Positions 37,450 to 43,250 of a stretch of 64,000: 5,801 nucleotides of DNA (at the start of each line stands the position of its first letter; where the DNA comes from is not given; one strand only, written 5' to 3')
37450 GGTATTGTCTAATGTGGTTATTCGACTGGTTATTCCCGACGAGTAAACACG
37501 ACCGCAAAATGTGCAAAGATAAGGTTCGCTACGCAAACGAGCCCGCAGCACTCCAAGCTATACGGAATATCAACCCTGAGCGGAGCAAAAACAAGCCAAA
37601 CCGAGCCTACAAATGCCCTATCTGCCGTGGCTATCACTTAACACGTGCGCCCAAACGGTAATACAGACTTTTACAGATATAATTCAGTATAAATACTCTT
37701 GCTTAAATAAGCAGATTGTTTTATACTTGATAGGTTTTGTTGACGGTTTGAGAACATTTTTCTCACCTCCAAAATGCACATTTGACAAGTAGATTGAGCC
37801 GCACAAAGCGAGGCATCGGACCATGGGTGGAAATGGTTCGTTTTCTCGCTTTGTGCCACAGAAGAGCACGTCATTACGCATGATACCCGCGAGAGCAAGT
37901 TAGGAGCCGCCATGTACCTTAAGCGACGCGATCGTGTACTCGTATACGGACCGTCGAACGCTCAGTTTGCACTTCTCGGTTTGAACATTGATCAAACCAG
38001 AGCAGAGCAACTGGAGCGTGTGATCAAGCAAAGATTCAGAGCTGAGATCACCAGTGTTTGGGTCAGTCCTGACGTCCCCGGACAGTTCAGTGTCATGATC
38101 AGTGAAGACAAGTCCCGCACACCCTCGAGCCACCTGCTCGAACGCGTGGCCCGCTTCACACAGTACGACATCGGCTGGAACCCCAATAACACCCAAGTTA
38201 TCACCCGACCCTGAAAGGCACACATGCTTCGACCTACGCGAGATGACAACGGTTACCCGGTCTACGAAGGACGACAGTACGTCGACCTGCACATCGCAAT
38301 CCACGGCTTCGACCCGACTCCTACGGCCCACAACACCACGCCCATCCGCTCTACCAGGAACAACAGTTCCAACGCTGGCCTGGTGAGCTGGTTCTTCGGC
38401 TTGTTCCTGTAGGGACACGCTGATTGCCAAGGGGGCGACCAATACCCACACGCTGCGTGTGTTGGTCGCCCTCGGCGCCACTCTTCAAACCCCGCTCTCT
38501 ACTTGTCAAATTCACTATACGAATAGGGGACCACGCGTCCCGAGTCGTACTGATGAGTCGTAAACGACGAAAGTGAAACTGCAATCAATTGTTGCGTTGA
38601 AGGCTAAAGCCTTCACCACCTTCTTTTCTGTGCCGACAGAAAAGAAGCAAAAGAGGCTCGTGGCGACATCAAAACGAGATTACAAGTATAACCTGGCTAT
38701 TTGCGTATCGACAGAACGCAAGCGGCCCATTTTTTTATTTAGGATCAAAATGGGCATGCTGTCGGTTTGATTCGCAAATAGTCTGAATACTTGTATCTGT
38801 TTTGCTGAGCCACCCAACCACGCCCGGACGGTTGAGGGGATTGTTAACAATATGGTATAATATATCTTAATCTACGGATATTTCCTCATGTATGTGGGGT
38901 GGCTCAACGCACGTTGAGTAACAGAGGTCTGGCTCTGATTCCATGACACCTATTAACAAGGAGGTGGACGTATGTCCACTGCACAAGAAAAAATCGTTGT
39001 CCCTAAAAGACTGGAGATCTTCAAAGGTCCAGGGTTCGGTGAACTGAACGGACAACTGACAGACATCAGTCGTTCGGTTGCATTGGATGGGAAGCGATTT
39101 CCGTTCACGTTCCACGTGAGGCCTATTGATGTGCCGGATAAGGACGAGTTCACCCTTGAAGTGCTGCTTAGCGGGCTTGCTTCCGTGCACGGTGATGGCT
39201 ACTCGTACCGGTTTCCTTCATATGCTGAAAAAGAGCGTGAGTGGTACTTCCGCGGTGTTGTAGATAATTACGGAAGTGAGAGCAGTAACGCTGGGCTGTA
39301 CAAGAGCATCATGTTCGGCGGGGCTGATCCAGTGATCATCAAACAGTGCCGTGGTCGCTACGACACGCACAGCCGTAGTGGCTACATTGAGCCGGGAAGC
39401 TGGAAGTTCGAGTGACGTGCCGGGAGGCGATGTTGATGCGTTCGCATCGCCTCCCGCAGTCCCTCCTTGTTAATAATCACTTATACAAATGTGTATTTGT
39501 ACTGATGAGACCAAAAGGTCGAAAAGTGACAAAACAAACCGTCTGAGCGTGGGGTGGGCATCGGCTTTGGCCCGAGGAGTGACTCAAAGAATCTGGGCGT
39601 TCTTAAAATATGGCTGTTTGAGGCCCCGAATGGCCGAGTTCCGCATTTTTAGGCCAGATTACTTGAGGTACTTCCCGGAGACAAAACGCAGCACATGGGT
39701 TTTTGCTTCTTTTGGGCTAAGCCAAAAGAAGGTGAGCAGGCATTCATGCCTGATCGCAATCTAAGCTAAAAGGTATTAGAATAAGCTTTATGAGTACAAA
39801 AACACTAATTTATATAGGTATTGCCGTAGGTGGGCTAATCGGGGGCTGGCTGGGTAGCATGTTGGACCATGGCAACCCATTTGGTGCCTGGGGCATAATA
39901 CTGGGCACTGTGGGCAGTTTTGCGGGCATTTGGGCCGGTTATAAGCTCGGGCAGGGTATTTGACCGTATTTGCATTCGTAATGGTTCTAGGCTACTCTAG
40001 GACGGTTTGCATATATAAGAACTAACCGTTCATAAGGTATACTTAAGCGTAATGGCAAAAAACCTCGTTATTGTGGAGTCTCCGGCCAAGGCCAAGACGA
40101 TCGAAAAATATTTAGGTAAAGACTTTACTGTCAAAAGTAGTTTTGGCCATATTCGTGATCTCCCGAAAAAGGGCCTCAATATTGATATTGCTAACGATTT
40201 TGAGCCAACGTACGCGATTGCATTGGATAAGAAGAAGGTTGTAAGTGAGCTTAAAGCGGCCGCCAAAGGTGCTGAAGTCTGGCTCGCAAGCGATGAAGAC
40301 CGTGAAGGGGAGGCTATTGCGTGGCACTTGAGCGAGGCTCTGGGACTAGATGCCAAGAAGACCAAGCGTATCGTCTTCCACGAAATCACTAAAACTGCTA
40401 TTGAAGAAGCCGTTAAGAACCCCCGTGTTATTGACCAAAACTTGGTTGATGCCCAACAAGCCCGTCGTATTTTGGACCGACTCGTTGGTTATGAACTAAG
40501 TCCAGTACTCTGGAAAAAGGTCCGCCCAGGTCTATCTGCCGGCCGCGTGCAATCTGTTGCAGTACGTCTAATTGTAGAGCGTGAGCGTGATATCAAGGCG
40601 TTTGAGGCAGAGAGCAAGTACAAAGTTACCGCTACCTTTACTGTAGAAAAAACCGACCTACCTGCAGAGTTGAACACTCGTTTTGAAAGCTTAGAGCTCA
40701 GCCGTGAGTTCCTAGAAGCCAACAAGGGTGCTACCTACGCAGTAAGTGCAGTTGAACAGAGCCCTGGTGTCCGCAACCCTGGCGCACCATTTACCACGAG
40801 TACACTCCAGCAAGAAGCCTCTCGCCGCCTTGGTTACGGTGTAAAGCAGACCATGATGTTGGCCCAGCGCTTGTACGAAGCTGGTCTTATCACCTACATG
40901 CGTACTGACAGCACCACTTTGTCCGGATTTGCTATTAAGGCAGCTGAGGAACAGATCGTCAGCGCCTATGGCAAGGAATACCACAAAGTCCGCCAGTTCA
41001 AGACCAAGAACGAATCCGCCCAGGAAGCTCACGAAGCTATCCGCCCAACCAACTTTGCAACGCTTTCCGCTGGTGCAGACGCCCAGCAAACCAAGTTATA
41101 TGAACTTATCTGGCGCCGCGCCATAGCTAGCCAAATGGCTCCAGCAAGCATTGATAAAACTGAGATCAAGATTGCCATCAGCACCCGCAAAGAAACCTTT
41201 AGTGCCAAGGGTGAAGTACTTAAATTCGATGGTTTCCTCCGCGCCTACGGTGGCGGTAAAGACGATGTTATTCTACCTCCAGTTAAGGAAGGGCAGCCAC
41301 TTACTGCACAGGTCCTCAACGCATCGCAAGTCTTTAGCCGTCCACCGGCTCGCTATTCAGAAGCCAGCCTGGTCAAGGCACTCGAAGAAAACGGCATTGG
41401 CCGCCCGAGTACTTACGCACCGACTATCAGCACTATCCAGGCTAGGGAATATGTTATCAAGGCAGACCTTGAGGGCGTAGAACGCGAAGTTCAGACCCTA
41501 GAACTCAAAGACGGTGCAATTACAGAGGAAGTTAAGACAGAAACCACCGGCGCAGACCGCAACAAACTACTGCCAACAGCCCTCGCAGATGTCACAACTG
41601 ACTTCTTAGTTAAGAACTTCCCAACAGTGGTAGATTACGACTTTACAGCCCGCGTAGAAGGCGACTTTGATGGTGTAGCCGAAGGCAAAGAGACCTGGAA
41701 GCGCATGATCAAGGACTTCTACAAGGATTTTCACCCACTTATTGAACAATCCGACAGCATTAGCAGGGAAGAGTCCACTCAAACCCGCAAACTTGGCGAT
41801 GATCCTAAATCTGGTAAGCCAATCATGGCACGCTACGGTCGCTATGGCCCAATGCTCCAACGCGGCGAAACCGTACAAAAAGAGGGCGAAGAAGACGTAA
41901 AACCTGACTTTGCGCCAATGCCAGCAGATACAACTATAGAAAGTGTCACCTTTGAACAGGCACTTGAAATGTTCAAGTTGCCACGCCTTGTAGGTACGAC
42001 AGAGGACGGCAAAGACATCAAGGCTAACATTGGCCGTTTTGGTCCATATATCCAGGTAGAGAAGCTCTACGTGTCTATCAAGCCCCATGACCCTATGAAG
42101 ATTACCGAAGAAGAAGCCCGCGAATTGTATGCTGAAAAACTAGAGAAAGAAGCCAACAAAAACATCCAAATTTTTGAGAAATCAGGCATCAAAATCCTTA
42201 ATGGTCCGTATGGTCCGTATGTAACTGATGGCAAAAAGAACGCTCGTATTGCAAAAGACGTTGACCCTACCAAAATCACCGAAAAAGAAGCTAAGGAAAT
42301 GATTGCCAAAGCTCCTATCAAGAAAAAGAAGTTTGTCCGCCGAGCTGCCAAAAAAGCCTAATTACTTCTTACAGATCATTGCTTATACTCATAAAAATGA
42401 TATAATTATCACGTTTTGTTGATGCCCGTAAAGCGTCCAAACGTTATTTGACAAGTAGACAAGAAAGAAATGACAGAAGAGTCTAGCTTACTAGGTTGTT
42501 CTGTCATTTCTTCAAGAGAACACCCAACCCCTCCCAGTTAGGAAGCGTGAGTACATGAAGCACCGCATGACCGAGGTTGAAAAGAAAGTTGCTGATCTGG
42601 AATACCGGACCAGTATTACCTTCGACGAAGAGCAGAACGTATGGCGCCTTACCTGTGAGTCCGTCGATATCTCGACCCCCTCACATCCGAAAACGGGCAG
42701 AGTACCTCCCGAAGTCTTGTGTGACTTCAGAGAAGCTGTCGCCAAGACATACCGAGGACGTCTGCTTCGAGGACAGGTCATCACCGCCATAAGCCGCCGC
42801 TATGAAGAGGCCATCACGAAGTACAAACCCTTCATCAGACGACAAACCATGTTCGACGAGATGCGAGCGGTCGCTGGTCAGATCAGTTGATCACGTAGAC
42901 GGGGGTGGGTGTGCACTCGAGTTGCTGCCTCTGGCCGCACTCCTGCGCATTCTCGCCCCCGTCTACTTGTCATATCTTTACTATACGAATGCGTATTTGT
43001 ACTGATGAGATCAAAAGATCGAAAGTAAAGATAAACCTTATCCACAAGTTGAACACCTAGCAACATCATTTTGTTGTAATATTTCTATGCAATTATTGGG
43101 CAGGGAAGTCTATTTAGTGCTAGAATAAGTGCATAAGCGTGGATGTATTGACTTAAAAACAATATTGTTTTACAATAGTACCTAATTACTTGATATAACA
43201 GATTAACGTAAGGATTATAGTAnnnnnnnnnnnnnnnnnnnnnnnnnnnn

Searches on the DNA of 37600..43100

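Call 91: search_rna_families(source=window, start=37600, end=43100, threshold=evalue, max_evalue=1)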
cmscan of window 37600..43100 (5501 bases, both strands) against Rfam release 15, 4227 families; matches with E-value up to 1: 1.
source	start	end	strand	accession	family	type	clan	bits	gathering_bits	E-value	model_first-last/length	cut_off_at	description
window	39482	39524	+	RF00008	Hammerhead_3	Gene; ribozyme;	CL00010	22.7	48.5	0.23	7-48/54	no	Hammerhead ribozyme (type III)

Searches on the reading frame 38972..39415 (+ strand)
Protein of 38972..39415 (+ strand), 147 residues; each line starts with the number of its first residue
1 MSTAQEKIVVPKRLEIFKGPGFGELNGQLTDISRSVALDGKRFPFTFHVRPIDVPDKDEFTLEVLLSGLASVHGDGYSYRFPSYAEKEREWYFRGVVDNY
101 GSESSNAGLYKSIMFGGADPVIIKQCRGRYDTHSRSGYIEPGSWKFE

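Call 15: search_protein_families(library=pfam, proteins=[window:38972-39415:+], max_evalue=0.01)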
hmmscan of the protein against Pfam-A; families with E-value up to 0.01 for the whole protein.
window:38972-39415:+ (147 aa): 0 families

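Call 16: search_protein_families(library=phrogs, proteins=[window:38972-39415:+], max_evalue=0.01)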
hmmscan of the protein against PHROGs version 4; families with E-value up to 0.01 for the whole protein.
window:38972-39415:+ (147 aa): 0 families

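Call 23: find_homologous_proteins(query=window:38972-39415:+, max_evalue=0.001)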
Query window:38972-39415:+ (147 aa): 1 proteins with E <= 0.001 among 18 candidates.
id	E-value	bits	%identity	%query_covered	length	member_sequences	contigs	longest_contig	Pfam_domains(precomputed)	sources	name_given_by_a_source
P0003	1.9e-95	335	100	100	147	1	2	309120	-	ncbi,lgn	-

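Call 28: find_encoding_contigs(protein=P0003, flank=3000, max_places=4)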
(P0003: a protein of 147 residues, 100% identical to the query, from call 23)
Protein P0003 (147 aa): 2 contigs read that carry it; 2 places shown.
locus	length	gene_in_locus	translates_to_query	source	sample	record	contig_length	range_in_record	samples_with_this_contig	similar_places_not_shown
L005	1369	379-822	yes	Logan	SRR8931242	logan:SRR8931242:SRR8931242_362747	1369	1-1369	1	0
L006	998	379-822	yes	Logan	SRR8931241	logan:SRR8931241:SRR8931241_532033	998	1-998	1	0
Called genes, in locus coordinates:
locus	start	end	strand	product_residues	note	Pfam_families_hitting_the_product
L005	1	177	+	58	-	?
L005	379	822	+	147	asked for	-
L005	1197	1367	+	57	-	?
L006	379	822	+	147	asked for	-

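Call 108: predict_structure(alignment_id=A10)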
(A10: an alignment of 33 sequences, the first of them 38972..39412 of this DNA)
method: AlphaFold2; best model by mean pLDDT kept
length: 147 residues; sequences in the alignment: 33
mean_pLDDT: 74.9   pTM: 0.69
mean pLDDT of the five models: 74.9, 74.6, 74.2, 73.3, 71.6
residues with pLDDT >= 90: 41; 70-90: 50; 50-70: 38; < 50: 18
segments of 3 or more residues with pLDDT < 50: 77-82, 104-112
pLDDT, mean of each block of 10 residues (from residue 1): 70 93 84 66 88 86 89 57 62 83 46 53 83 94 66
secondary structure, 60 per line:
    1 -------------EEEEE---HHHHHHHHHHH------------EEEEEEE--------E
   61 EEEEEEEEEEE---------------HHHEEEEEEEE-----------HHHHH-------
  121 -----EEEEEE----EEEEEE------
elements in order: E14-18 H22-32 E45-51 E60-71 E90-97 H109-113 E126-131 E136-141
